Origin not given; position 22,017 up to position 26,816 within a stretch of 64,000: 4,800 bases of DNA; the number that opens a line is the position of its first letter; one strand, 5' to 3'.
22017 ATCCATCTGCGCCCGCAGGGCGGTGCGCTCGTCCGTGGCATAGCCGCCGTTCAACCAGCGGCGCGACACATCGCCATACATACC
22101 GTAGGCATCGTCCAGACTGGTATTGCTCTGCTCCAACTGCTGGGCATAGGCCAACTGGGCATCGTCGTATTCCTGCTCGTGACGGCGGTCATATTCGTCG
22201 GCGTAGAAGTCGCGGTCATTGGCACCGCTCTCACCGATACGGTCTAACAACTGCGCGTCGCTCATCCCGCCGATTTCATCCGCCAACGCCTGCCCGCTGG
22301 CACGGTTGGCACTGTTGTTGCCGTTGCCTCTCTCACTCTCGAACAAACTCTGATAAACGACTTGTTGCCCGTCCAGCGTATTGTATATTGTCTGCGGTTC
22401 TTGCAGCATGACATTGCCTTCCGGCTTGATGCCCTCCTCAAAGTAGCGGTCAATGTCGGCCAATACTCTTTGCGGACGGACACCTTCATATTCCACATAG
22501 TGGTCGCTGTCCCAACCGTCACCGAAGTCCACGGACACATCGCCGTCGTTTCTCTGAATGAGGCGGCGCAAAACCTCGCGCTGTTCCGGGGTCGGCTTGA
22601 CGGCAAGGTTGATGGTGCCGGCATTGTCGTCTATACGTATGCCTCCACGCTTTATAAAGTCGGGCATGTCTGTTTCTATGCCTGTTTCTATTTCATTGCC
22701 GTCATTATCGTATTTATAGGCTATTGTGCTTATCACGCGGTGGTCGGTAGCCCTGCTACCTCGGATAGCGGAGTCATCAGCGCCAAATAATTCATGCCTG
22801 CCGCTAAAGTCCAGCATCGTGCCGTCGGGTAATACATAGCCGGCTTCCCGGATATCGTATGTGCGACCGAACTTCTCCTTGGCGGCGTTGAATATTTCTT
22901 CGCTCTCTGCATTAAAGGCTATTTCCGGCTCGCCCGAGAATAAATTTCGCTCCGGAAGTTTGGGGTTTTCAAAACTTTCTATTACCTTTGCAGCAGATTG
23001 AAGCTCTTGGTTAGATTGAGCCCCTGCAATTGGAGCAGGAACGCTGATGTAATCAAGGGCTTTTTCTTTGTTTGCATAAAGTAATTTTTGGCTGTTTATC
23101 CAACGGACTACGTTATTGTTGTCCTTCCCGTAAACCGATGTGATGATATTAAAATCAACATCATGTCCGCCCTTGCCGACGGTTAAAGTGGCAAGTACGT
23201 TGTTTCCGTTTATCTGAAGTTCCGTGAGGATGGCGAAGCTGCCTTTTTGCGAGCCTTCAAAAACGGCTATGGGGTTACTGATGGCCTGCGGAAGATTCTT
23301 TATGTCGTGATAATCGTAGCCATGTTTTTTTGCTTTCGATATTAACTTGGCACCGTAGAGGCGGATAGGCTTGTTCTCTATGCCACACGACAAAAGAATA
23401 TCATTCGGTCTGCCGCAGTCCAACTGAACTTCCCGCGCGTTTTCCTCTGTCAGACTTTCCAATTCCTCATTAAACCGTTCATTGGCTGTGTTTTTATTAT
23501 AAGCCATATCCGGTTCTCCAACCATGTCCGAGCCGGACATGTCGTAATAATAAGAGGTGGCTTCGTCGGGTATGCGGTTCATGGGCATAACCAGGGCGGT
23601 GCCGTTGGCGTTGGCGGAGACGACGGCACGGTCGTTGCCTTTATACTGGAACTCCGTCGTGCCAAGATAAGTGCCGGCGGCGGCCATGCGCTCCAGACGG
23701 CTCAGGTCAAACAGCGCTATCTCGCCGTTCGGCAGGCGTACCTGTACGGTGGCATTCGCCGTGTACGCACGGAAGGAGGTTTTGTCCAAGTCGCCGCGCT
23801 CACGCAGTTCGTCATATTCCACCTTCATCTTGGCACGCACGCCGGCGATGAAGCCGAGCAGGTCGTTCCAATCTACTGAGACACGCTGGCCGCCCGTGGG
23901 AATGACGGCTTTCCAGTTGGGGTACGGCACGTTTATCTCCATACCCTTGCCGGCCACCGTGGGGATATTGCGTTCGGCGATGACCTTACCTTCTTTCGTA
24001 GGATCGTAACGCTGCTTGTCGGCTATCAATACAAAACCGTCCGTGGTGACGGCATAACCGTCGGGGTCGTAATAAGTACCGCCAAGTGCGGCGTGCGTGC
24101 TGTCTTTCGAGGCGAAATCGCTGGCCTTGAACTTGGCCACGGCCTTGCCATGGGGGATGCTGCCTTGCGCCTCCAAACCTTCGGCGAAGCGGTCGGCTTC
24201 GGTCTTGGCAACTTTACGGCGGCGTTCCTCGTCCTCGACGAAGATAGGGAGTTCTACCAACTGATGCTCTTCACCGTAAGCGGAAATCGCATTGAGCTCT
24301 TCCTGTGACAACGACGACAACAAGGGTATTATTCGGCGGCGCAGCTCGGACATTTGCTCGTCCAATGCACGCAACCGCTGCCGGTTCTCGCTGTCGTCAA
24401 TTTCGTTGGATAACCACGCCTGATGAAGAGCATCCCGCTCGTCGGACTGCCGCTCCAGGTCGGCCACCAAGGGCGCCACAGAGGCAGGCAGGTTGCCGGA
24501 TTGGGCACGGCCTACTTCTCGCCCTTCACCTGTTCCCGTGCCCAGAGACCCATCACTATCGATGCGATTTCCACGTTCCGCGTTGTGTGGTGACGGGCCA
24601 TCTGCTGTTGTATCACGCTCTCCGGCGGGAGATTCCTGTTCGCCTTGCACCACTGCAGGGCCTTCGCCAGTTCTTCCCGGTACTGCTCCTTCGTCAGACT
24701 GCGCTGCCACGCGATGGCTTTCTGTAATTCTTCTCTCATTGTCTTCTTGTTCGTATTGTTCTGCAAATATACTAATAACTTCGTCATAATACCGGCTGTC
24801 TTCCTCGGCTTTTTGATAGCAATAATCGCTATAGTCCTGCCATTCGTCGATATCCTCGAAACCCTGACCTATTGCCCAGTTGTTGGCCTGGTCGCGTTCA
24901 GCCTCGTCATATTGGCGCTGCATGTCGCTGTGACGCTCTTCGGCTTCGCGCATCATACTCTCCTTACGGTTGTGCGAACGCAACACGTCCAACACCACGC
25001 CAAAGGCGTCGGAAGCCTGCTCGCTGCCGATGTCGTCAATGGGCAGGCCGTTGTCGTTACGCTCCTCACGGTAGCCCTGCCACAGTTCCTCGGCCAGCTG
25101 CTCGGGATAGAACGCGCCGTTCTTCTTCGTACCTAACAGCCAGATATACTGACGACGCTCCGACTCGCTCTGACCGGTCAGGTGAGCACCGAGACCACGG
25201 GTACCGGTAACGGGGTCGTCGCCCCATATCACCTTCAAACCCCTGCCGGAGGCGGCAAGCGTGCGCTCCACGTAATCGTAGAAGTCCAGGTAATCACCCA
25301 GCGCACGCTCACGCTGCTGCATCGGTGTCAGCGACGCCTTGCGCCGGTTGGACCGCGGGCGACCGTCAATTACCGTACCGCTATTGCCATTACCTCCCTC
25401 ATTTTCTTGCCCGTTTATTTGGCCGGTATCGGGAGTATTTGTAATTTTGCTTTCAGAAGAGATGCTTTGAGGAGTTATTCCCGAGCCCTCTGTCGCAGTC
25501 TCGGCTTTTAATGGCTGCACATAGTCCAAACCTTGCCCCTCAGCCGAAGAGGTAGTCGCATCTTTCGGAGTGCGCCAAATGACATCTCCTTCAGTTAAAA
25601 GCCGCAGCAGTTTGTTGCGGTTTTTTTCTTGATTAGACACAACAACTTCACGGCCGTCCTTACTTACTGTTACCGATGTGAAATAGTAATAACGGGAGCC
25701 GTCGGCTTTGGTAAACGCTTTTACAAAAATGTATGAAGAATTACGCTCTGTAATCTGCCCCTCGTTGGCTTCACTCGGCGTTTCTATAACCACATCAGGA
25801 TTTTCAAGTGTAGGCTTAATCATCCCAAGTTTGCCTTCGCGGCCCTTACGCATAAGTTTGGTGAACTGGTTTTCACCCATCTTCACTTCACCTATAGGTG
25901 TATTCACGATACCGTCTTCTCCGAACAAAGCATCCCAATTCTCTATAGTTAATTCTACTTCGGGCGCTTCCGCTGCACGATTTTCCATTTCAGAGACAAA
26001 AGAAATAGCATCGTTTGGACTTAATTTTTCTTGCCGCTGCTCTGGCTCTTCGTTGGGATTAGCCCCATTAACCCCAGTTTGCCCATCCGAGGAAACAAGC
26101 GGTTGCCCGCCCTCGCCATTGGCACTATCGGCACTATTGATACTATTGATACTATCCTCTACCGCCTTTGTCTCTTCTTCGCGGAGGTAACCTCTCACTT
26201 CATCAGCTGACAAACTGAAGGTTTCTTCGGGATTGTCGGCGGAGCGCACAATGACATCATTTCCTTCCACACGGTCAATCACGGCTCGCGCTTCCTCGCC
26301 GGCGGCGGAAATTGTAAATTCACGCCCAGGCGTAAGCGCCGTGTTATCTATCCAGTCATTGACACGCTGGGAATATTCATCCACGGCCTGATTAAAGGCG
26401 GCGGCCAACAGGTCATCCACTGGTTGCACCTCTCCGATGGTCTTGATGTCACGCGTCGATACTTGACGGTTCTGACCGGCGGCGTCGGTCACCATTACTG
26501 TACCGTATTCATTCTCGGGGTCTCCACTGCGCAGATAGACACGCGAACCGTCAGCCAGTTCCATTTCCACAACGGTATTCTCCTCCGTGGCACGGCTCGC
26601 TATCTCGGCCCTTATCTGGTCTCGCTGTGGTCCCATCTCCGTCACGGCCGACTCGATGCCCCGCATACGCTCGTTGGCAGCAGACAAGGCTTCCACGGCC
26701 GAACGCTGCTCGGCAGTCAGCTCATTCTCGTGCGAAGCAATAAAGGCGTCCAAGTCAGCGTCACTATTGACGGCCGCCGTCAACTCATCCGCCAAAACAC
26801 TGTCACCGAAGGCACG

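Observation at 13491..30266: A single 16.8-kb ORF (5,591 aa) fills more than half of the visible phage module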

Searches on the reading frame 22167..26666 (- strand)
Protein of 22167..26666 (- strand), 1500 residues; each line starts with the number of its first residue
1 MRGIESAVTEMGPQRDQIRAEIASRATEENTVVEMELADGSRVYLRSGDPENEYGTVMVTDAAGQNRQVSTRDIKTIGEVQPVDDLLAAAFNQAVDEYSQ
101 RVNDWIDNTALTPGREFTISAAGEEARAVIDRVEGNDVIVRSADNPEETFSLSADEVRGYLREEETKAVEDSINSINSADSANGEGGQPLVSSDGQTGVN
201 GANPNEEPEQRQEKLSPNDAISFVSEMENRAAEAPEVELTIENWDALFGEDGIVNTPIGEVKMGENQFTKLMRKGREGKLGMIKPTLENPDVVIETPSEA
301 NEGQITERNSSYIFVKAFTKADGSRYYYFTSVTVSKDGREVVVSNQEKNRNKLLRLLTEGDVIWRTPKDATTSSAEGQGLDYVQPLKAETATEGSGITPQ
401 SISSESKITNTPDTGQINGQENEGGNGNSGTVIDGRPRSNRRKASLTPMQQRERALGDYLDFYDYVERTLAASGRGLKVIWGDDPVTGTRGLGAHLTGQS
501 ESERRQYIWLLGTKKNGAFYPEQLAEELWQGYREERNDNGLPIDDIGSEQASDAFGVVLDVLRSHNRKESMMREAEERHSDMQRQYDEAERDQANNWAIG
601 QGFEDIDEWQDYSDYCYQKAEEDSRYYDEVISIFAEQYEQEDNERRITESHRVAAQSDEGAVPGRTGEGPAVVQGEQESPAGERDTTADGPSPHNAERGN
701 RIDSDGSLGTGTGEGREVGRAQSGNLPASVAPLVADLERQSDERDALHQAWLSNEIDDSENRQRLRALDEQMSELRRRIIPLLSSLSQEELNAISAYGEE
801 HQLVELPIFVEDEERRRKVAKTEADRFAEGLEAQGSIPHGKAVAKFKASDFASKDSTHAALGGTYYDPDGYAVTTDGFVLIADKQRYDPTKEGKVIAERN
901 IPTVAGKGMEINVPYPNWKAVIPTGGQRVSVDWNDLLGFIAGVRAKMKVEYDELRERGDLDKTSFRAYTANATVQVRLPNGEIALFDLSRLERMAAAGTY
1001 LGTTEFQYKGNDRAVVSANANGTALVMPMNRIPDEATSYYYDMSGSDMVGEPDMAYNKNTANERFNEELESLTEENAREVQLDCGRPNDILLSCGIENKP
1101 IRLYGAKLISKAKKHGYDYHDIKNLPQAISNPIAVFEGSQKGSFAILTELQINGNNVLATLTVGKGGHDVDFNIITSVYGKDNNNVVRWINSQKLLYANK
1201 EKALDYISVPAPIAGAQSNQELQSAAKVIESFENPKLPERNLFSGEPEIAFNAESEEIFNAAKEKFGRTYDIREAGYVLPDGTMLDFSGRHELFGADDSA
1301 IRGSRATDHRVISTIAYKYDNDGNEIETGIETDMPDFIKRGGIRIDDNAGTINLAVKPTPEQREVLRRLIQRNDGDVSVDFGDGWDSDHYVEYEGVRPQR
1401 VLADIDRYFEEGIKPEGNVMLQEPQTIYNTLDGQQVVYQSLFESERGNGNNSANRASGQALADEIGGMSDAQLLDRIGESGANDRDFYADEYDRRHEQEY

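Call 4: search_protein_families(library=pfam, proteins=[window:22167-26666:-], max_evalue=0.1)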
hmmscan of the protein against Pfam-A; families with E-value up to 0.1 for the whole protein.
window:22167-26666:- (1500 aa): 2 families
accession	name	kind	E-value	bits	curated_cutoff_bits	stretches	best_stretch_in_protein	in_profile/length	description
PF18819.6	MuF_C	-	8.2e-22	77.7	27.6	1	1111-1203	6-101/103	Phage MuF-C-terminal domain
PF18810.6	PBECR2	-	4.9e-15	56.2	27.1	1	249-365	12-120/120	phage-Barnase-EndoU-ColicinE5/D-RelE like nuclease2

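Call 5: search_protein_families(library=phrogs, proteins=[window:22167-26666:-], max_evalue=0.01)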
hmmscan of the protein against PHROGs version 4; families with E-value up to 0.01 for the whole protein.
window:22167-26666:- (1500 aa): 1 family
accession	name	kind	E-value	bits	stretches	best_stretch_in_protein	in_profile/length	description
phrog_13543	-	unknown function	5.9e-12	44.9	1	235-362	1511-1623/1879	-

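Call 107: search_protein_families(library=ncbifam, proteins=[window:22167-26666:-], max_evalue=0.01)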
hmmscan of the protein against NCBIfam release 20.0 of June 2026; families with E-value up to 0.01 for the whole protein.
window:22167-26666:- (1500 aa): 0 families

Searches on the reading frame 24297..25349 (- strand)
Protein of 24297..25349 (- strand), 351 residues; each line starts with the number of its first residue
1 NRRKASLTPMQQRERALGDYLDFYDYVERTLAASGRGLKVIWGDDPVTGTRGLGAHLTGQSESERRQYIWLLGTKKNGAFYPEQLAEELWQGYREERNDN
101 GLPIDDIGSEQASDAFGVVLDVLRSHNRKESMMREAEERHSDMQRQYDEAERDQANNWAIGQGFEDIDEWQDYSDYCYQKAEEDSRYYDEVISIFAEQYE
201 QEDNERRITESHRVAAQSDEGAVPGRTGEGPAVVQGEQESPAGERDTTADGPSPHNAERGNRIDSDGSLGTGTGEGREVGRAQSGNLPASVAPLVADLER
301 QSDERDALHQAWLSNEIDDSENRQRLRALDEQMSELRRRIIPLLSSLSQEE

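Call 57: search_protein_families(library=pfam, proteins=[window:24297-25349:-], max_evalue=1)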
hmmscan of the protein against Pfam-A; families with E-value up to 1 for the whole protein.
window:24297-25349:- (351 aa): 1 family
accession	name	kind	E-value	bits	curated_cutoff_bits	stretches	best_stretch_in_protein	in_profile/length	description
PF11559.13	ADIP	-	0.26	11.8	34.3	1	293-341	42-90/151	Afadin- and alpha -actinin-Binding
